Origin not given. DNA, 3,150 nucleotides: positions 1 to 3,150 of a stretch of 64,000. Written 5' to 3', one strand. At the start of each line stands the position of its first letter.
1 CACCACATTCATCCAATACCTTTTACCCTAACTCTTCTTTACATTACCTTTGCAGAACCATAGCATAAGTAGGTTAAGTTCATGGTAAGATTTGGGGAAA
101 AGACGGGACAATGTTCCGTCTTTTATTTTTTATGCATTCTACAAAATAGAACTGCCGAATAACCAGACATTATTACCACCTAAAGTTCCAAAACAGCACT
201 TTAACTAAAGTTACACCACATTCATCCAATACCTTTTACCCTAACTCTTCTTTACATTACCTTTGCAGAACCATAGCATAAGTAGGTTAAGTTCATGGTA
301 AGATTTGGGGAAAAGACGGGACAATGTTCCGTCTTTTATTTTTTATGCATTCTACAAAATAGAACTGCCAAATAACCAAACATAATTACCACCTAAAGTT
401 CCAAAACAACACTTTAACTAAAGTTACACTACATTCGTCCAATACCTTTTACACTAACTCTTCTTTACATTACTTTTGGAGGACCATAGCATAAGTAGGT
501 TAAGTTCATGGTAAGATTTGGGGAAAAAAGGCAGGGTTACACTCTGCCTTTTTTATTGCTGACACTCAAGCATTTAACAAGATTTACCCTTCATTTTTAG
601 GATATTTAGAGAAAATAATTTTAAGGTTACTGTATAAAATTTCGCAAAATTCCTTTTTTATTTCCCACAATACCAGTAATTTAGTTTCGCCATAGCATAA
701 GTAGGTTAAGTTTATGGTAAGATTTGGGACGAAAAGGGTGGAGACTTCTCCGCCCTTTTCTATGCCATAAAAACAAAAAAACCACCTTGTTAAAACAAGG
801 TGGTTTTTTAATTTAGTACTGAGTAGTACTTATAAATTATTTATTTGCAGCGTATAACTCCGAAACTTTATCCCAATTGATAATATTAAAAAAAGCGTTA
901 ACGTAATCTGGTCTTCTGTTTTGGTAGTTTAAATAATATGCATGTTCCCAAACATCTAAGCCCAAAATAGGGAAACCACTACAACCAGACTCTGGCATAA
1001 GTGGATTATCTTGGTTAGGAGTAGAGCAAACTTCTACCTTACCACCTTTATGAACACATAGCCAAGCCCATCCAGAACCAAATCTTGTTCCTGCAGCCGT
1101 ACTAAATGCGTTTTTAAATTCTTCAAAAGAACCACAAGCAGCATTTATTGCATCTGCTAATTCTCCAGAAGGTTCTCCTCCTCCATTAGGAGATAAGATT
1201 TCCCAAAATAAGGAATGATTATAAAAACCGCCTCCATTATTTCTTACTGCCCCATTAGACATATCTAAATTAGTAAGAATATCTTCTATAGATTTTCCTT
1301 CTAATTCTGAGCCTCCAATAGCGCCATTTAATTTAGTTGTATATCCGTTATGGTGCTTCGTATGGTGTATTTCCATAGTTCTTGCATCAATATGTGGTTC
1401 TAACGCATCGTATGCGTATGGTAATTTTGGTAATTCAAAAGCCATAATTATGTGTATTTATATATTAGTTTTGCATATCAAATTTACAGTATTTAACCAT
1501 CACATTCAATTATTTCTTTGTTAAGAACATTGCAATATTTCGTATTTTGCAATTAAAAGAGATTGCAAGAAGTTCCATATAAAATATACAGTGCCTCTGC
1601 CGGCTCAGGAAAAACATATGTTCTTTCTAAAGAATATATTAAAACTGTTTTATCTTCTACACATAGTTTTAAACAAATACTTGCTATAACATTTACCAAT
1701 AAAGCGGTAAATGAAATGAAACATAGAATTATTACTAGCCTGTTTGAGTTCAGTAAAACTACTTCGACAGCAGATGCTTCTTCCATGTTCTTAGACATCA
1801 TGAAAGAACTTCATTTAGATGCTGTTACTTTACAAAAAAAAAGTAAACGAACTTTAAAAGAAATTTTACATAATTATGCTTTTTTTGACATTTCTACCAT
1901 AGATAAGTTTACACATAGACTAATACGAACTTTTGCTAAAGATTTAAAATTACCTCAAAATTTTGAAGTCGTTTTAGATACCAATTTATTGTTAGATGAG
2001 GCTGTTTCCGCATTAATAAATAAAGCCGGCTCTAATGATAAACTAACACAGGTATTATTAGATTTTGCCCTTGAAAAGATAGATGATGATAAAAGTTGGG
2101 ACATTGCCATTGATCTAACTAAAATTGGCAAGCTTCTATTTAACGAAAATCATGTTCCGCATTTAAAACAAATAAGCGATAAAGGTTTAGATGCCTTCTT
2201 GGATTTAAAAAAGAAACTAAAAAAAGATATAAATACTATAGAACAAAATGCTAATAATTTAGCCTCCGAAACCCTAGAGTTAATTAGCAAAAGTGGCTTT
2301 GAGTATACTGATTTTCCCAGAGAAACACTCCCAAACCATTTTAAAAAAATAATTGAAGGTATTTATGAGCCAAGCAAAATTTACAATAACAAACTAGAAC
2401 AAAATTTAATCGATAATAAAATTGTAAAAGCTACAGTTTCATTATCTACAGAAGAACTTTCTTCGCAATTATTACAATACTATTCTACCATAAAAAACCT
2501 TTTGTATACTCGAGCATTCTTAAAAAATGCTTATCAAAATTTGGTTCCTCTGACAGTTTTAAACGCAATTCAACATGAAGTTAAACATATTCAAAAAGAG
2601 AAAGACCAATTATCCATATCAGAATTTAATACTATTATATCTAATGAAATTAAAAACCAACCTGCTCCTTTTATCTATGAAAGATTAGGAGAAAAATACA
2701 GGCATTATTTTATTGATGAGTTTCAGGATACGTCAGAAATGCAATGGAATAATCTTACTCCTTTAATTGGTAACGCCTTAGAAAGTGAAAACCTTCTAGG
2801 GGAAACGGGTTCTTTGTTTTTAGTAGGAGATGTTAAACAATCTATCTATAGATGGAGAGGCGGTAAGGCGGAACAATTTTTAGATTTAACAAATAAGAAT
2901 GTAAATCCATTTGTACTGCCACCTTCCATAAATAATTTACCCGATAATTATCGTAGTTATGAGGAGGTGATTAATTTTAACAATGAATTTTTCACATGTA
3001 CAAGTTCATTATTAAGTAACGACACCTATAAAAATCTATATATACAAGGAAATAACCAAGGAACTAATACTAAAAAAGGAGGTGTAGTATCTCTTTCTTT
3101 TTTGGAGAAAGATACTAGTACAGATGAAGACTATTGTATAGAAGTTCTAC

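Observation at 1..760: Tandem array of four sRNA-like units with conserved core but swapped terminator hairpins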

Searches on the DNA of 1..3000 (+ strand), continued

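Call 52: search_with_rna_model(model_id=R1, sources=[L121, L122, L123, L124, L125, L126, L127, L128, L129, L130, L131, L132, L133, L134, L135, L136, L137, L138, L139, L140, L141, L142, L143, L144, L145, L146, L147, L148, L149, L150, L151, L152, L153, L154, L155, L156, L157, L158, L159, L160, L161, L162, L163, L164, L165, L166, L167, L168, L169, L170, L171, L172, L173, L174, L175, L176, L177, L178, L179, L180, L181, L182, L183, L184, L185, L186, L187, L188, L189, L190, L191, L192, L193, L194, L195, L196, L197, L198, L199, L200, L201, L202, L203, L204, L205, L206, L207, L208, L209, L210, L211, L212, L213, L214, L215, L216, L217, L218, L219, L220], max_evalue=0.01, make_alignment=true)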
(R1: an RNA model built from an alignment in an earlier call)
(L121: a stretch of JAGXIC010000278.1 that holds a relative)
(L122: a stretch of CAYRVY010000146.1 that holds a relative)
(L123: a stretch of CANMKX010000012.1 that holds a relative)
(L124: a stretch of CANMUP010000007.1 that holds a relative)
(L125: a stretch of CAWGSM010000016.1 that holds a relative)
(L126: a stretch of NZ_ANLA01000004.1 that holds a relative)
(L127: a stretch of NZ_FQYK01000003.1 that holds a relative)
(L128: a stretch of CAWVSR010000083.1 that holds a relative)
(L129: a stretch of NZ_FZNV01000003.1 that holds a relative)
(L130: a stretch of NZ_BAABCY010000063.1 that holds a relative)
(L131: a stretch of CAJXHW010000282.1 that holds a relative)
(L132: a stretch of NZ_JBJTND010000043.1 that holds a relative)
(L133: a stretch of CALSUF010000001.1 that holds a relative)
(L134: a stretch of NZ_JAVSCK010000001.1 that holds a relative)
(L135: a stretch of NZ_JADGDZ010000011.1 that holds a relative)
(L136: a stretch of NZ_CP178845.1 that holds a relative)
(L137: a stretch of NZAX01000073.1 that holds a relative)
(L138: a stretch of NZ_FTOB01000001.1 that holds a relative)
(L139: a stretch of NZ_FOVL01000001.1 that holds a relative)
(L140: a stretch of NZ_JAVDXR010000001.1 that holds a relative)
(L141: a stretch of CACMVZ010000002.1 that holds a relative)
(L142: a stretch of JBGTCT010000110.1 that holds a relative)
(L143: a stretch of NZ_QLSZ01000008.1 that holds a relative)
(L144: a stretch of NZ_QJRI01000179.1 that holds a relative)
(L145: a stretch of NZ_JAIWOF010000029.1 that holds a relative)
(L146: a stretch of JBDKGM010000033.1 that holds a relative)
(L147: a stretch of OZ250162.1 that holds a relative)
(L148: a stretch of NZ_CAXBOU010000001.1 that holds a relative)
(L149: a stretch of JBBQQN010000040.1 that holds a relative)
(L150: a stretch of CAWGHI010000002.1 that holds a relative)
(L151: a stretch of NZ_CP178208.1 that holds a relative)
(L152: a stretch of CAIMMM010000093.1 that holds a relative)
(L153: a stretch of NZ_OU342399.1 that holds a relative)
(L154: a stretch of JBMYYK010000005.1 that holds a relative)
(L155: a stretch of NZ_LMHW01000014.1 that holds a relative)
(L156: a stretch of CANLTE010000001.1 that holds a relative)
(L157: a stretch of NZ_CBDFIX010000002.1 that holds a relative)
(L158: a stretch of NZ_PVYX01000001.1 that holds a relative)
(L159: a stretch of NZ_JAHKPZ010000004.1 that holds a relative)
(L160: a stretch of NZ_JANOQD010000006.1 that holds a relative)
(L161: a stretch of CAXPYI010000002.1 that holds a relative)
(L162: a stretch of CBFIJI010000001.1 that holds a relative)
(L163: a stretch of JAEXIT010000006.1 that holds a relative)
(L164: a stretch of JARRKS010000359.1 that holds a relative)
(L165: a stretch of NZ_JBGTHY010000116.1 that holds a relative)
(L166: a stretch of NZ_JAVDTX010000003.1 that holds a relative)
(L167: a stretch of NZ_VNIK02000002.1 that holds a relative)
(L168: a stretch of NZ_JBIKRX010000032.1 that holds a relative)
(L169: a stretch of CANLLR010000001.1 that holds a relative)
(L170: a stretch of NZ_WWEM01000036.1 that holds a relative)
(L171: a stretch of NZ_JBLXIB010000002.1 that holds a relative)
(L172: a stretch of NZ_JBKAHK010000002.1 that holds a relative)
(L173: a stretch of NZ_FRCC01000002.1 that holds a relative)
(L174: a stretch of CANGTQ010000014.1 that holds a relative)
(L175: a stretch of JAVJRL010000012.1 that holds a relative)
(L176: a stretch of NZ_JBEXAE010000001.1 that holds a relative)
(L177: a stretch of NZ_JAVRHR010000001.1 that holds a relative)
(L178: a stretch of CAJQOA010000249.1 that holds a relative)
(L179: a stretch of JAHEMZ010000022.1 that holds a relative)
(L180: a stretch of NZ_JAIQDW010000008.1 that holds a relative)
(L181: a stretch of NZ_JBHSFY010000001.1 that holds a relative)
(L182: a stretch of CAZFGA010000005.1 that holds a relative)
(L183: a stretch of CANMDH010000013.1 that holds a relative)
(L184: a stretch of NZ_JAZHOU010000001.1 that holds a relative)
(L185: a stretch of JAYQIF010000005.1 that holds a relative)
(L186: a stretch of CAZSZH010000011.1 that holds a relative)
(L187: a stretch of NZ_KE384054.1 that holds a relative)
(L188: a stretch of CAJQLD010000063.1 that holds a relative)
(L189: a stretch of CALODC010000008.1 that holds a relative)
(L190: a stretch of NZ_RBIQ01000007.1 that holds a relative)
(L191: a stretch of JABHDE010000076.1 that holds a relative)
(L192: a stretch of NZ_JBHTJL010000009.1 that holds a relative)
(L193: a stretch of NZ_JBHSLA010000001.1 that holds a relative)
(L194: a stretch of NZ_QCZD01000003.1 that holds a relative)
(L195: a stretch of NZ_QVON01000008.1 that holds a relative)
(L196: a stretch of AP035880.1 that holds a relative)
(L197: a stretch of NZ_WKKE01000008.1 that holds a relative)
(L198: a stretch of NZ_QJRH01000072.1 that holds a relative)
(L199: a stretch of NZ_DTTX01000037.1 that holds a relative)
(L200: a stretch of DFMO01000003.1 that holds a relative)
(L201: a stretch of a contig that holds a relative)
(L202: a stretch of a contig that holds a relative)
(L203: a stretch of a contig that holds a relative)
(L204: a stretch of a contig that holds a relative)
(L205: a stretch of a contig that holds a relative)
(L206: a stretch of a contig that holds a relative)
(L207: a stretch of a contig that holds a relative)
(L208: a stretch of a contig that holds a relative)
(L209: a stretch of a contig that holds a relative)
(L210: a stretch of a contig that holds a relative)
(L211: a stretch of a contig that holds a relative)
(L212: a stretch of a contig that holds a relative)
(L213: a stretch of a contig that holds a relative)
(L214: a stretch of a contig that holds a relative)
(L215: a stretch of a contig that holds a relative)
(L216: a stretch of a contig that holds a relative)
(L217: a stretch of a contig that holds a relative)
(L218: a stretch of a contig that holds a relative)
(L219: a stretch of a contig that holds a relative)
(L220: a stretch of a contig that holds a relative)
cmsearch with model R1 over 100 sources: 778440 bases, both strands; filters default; matches with E-value up to 0.01: 218.
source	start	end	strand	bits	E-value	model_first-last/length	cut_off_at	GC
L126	339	377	-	67.8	2.1e-14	1-39/39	no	0.36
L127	4069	4107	-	67.8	2.1e-14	1-39/39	no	0.36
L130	5459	5497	+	67.8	2.1e-14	1-39/39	no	0.36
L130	5659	5697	+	67.8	2.1e-14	1-39/39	no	0.36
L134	794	832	-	67.8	2.1e-14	1-39/39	no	0.36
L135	2370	2408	-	67.8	2.1e-14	1-39/39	no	0.36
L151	3041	3079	+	67.8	2.1e-14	1-39/39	no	0.36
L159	7247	7285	+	67.8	2.1e-14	1-39/39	no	0.36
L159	7438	7476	+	67.8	2.1e-14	1-39/39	no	0.36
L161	5648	5686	-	67.8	2.1e-14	1-39/39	no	0.36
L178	364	402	-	67.8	2.1e-14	1-39/39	no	0.36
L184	4213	4251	+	67.8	2.1e-14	1-39/39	no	0.36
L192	382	420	-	67.8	2.1e-14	1-39/39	no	0.36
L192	581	619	-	67.8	2.1e-14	1-39/39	no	0.36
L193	7906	7944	-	67.8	2.1e-14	1-39/39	no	0.36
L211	1203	1241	+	67.8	2.1e-14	1-39/39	no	0.36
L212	3922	3960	-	67.8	2.1e-14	1-39/39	no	0.36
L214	2928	2966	-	67.8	2.1e-14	1-39/39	no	0.36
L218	4890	4928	+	67.8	2.1e-14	1-39/39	no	0.36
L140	3149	3187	+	67.1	3.3e-14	1-39/39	no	0.36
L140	3334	3372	+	67.1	3.3e-14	1-39/39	no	0.36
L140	3840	3878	+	67.1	3.3e-14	1-39/39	no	0.36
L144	368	406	-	67.1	3.3e-14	1-39/39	no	0.36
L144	919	957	-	67.1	3.3e-14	1-39/39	no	0.36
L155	2123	2161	+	67.1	3.3e-14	1-39/39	no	0.36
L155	2308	2346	+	67.1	3.3e-14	1-39/39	no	0.36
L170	5689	5727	-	67.1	3.3e-14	1-39/39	no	0.36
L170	6018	6056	-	67.1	3.3e-14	1-39/39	no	0.36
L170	6203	6241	-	67.1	3.3e-14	1-39/39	no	0.36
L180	4029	4067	-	67.1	3.3e-14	1-39/39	no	0.36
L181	1251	1289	+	67.1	3.3e-14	1-39/39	no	0.36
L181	1843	1881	+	67.1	3.3e-14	1-39/39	no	0.36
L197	4546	4584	-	67.1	3.3e-14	1-39/39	no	0.36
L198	4188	4226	-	67.1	3.3e-14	1-39/39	no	0.36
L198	4738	4776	-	67.1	3.3e-14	1-39/39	no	0.36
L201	1905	1943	-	67.1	3.3e-14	1-39/39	no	0.36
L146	2167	2205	+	66.8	3.9e-14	1-39/39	no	0.38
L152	5402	5440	+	66.8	3.9e-14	1-39/39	no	0.38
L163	6253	6291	+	66.8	3.9e-14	1-39/39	no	0.38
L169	6771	6809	-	66.8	3.9e-14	1-39/39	no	0.38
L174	7622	7660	+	66.8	3.9e-14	1-39/39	no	0.38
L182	3864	3902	-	66.8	3.9e-14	1-39/39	no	0.38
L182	4081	4119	-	66.8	3.9e-14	1-39/39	no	0.38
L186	5833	5871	-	66.8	3.9e-14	1-39/39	no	0.38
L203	1433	1471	-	66.8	3.9e-14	1-39/39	no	0.38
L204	4981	5019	+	66.8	3.9e-14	1-39/39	no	0.38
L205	2343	2381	-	66.8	3.9e-14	1-39/39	no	0.38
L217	1480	1518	-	66.8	3.9e-14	1-39/39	no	0.38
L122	790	828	-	66.8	3.9e-14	1-39/39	no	0.38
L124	4543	4581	+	66.8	3.9e-14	1-39/39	no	0.38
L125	5597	5635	+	66.8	3.9e-14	1-39/39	no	0.38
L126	571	609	-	66.8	3.9e-14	1-39/39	no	0.38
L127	4285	4323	-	66.8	3.9e-14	1-39/39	no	0.38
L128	5538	5576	+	66.8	3.9e-14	1-39/39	no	0.38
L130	5242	5280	+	66.8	3.9e-14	1-39/39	no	0.38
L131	3205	3243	-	66.8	3.9e-14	1-39/39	no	0.38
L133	4732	4770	+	66.8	3.9e-14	1-39/39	no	0.38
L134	1008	1046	-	66.8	3.9e-14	1-39/39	no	0.38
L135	2604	2642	-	66.8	3.9e-14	1-39/39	no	0.38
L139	126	164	-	66.8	3.9e-14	1-39/39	no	0.38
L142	2185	2223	+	66.8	3.9e-14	1-39/39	no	0.38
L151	2789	2827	+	66.8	3.9e-14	1-39/39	no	0.38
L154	306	344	+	66.8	3.9e-14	1-39/39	no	0.38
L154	539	577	+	66.8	3.9e-14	1-39/39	no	0.38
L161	5882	5920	-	66.8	3.9e-14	1-39/39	no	0.38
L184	3979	4017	+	66.8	3.9e-14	1-39/39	no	0.38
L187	5782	5820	-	66.8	3.9e-14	1-39/39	no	0.38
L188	4193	4231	-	66.8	3.9e-14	1-39/39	no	0.38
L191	3098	3136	+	66.8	3.9e-14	1-39/39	no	0.38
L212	4156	4194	-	66.8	3.9e-14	1-39/39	no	0.38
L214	3163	3201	-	66.8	3.9e-14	1-39/39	no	0.38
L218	4660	4698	+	66.8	3.9e-14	1-39/39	no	0.38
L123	709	747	-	66.5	4.6e-14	1-39/39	no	0.41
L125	5796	5834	+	66.5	4.6e-14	1-39/39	no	0.41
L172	4752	4790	+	66.5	4.6e-14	1-39/39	no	0.41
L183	4388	4426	+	66.5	4.6e-14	1-39/39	no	0.41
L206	3002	3040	+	66.5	4.6e-14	1-39/39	no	0.41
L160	7390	7428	+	65.1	1e-13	1-39/39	no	0.36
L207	6351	6389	-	65.1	1e-13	1-39/39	no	0.36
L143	2500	2538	-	64.8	1.2e-13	1-39/39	no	0.33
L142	2452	2490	+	64.7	1.3e-13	1-39/39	no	0.38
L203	1248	1286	-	64.5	1.5e-13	1-39/39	no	0.36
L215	1159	1197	-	64.3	1.6e-13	1-39/39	no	0.36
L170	5362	5400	-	64.3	1.7e-13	1-39/39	no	0.38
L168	2089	2127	-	64.3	1.7e-13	1-39/39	no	0.33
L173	7925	7963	-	64.3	1.7e-13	1-39/39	no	0.33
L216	1658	1696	-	64.1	1.9e-13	1-39/39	no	0.38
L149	7708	7746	+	63.6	2.6e-13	1-39/39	no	0.38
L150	4942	4980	-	63.6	2.6e-13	1-39/39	no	0.38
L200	4389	4427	+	63.6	2.6e-13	1-39/39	no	0.38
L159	7584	7622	+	63.5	2.7e-13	1-39/39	no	0.33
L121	1478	1516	-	63.2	3.3e-13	1-39/39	no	0.36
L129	3336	3374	+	63.2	3.3e-13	1-39/39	no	0.36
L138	1970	2008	+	63.2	3.3e-13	1-39/39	no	0.36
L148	3007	3045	-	63.2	3.3e-13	1-39/39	no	0.36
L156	5272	5310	+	63.2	3.3e-13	1-39/39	no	0.36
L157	4724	4762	+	63.2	3.3e-13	1-39/39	no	0.36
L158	558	596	+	63.2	3.3e-13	1-39/39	no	0.36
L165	724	762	+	63.2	3.3e-13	1-39/39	no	0.36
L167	6688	6726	-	63.2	3.3e-13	1-39/39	no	0.36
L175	3265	3303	-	63.2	3.3e-13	1-39/39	no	0.36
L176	5684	5722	+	63.2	3.3e-13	1-39/39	no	0.36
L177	4940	4978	-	63.2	3.3e-13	1-39/39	no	0.36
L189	417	455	-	63.2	3.3e-13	1-39/39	no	0.36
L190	948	986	-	63.2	3.3e-13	1-39/39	no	0.36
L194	2244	2282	+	63.2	3.3e-13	1-39/39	no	0.36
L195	2098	2136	+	63.2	3.3e-13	1-39/39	no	0.36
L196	4314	4352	-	63.2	3.3e-13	1-39/39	no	0.36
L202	5501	5539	+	63.2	3.3e-13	1-39/39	no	0.36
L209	1826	1864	-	63.2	3.3e-13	1-39/39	no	0.36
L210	6480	6518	-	63.2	3.3e-13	1-39/39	no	0.36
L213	3166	3204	-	63.2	3.3e-13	1-39/39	no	0.36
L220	7450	7488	+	63.2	3.3e-13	1-39/39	no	0.36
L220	7654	7692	+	63.2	3.3e-13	1-39/39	no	0.36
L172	4967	5005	+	63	3.7e-13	1-39/39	no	0.38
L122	539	577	-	62.2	5.7e-13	1-39/39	no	0.31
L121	1682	1720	-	62.1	6e-13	1-39/39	no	0.38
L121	1990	2028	-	62.1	6e-13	1-39/39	no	0.38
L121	2218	2256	-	62.1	6e-13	1-39/39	no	0.38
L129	2730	2768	+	62.1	6e-13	1-39/39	no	0.38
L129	2928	2966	+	62.1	6e-13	1-39/39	no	0.38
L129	3129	3167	+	62.1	6e-13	1-39/39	no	0.38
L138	803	841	+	62.1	6e-13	1-39/39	no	0.38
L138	1038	1076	+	62.1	6e-13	1-39/39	no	0.38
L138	1278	1316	+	62.1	6e-13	1-39/39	no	0.38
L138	1526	1564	+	62.1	6e-13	1-39/39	no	0.38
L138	1774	1812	+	62.1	6e-13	1-39/39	no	0.38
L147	7505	7543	+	62.1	6e-13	1-39/39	no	0.38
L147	7723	7761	+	62.1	6e-13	1-39/39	no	0.38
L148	3214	3252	-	62.1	6e-13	1-39/39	no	0.38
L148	3419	3457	-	62.1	6e-13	1-39/39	no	0.38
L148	3614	3652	-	62.1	6e-13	1-39/39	no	0.38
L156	4679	4717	+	62.1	6e-13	1-39/39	no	0.38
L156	4877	4915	+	62.1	6e-13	1-39/39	no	0.38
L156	5066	5104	+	62.1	6e-13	1-39/39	no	0.38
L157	4099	4137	+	62.1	6e-13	1-39/39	no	0.38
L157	4308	4346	+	62.1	6e-13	1-39/39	no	0.38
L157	4519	4557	+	62.1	6e-13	1-39/39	no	0.38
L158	158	196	+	62.1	6e-13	1-39/39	no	0.38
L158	375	413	+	62.1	6e-13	1-39/39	no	0.38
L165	251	289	+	62.1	6e-13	1-39/39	no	0.38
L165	519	557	+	62.1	6e-13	1-39/39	no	0.38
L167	6881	6919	-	62.1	6e-13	1-39/39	no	0.38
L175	3458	3496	-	62.1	6e-13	1-39/39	no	0.38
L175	3677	3715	-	62.1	6e-13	1-39/39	no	0.38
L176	5073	5111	+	62.1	6e-13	1-39/39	no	0.38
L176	5284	5322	+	62.1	6e-13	1-39/39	no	0.38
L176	5492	5530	+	62.1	6e-13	1-39/39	no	0.38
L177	5134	5172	-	62.1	6e-13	1-39/39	no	0.38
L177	5349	5387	-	62.1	6e-13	1-39/39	no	0.38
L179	7835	7873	+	62.1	6e-13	1-39/39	no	0.38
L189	621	659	-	62.1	6e-13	1-39/39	no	0.38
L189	848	886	-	62.1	6e-13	1-39/39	no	0.38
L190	1133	1171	-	62.1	6e-13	1-39/39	no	0.38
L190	1356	1394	-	62.1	6e-13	1-39/39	no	0.38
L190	1578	1616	-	62.1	6e-13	1-39/39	no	0.38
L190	1798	1836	-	62.1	6e-13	1-39/39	no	0.38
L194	1639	1677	+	62.1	6e-13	1-39/39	no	0.38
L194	1835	1873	+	62.1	6e-13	1-39/39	no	0.38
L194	2037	2075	+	62.1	6e-13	1-39/39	no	0.38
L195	1893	1931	+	62.1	6e-13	1-39/39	no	0.38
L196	4497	4535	-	62.1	6e-13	1-39/39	no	0.38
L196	4714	4752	-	62.1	6e-13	1-39/39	no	0.38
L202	4498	4536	+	62.1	6e-13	1-39/39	no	0.38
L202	5308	5346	+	62.1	6e-13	1-39/39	no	0.38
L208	7542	7580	+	62.1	6e-13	1-39/39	no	0.38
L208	7794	7832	+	62.1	6e-13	1-39/39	no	0.38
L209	2020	2058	-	62.1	6e-13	1-39/39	no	0.38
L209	2228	2266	-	62.1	6e-13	1-39/39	no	0.38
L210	7388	7426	-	62.1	6e-13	1-39/39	no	0.38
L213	3370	3408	-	62.1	6e-13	1-39/39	no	0.38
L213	3672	3710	-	62.1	6e-13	1-39/39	no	0.38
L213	3857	3895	-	62.1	6e-13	1-39/39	no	0.38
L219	6815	6853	+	62.1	6e-13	1-39/39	no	0.38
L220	7018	7056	+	62.1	6e-13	1-39/39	no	0.38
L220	7246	7284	+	62.1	6e-13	1-39/39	no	0.38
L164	2636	2674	+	61.9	6.8e-13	1-39/39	no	0.38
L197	4361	4399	-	61.8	7.2e-13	1-39/39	no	0.36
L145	2641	2679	-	61.7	7.9e-13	1-39/39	no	0.36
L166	7241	7279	-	61.5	8.4e-13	1-39/39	no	0.33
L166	7952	7990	-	61.5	8.4e-13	1-39/39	no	0.33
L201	1617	1655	-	60.6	1.4e-12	1-39/39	no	0.36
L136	5111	5150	-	60.6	1.5e-12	1-39/39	no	0.35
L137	5942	5980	+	59.2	3.2e-12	1-39/39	no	0.38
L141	5742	5780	+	59.2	3.2e-12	1-39/39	no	0.38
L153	1075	1113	-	59.2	3.2e-12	1-39/39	no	0.38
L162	2620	2658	+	59.2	3.2e-12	1-39/39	no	0.38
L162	2823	2861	+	59.2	3.2e-12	1-39/39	no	0.38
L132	3047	3085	-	59.2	3.3e-12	1-39/39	no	0.38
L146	2361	2400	+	58.1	6.4e-12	1-39/39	no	0.35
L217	1286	1325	-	57.5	8.8e-12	1-39/39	no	0.35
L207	6032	6069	-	57.2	1.1e-11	1-39/39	no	0.37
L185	4373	4411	-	56.7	1.4e-11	1-39/39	no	0.33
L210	7778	7816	-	56.6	1.5e-11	1-39/39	no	0.38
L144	553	590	-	55.7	2.5e-11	1-39/39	no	0.37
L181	1617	1654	+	55.7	2.5e-11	1-39/39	no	0.37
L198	4373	4410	-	55.7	2.5e-11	1-39/39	no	0.37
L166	7051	7090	-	55.2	3.4e-11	1-39/39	no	0.32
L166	7466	7505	-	55.2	3.4e-11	1-39/39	no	0.32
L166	7709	7748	-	55.2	3.4e-11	1-39/39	no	0.32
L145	2232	2271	-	55.2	3.5e-11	1-39/39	no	0.35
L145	2442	2481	-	55.2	3.5e-11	1-39/39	no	0.35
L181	1435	1472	+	54.9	4.1e-11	1-39/39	no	0.34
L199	6835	6872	-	54.1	6.6e-11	1-39/39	no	0.32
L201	1433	1471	-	53.5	9.5e-11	1-39/39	no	0.33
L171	1820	1859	+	53.3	1e-10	1-39/39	no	0.32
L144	734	771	-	52.8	1.4e-10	1-39/39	no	0.39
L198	4555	4592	-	50.5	5.4e-10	1-39/39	no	0.37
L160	7615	7652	+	49.7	8.5e-10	1-39/39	no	0.37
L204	5267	5307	+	49.2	1.1e-09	1-39/39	no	0.34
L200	3962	4000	+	49.1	1.2e-09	1-39/39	no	0.38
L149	7341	7379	+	47.1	3.9e-09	1-39/39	no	0.41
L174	7812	7854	+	46.3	6.3e-09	1-39/39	no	0.33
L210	6687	6717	-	42.6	5.3e-08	1-31/39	no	0.35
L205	2151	2189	-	40.5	1.9e-07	1-39/39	no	0.36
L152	5592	5634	+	34.9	4.9e-06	1-39/39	no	0.33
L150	5659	5699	-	32.8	1.6e-05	1-39/39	no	0.46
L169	6585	6622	-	32.5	2e-05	1-39/39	no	0.32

Alignment A2: 150 matches aligned to the model, 39 columns, each read 5' to 3' on its own strand. Consensus structure (alignment columns), stored with it:
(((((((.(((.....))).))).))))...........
